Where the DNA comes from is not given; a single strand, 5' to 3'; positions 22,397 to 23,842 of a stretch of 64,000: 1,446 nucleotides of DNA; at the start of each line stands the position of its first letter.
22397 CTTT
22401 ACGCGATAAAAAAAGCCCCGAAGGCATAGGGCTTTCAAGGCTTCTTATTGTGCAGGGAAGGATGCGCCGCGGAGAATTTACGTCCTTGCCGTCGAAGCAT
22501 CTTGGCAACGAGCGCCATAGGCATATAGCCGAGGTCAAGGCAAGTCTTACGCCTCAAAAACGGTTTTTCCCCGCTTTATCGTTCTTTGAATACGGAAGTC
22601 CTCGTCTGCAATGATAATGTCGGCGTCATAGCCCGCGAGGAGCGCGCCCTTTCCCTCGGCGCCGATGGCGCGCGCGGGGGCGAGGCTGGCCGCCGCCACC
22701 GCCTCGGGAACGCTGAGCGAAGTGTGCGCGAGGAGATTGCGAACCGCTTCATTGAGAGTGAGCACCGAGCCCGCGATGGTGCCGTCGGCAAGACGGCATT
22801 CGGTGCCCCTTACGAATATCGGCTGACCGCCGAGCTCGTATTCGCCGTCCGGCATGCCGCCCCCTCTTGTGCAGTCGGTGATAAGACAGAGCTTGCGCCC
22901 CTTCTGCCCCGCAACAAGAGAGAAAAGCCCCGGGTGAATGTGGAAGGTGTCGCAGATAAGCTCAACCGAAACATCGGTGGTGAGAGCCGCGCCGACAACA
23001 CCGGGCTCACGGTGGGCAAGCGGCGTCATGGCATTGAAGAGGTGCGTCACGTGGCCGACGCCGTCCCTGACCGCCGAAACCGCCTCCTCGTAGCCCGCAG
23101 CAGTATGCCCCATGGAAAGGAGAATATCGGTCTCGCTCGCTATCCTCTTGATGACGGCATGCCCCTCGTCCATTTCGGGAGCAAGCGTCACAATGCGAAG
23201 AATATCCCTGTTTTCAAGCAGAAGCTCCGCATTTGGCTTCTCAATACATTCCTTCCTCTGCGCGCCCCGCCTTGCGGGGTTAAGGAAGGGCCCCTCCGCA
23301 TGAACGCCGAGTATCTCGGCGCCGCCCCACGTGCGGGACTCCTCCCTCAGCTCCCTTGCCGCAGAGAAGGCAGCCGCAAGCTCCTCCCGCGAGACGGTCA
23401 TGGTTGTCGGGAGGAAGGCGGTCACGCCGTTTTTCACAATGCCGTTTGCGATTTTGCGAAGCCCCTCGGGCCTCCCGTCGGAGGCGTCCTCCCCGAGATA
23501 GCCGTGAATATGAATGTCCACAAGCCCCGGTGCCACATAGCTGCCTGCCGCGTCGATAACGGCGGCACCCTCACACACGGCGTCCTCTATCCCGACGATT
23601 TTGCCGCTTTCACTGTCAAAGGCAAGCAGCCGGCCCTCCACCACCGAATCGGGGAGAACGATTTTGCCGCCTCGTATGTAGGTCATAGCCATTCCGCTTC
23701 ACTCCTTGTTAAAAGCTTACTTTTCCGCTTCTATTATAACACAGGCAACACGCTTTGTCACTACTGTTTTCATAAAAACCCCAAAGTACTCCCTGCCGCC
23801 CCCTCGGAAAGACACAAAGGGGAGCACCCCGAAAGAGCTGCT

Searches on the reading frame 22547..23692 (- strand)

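Call 59: search_protein_families(library=pfam, proteins=[window:22547-23692:-], max_evalue=0.001)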
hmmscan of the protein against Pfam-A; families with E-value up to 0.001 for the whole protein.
window:22547-23692:- (381 aa): 2 families
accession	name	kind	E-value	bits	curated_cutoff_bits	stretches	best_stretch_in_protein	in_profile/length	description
PF01979.26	Amidohydro_1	-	8.7e-23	81.5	25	1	52-378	1-345/345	Amidohydrolase family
PF07969.17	Amidohydro_3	-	3.4e-14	53.6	29.7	2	321-374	402-467/472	Amidohydrolase family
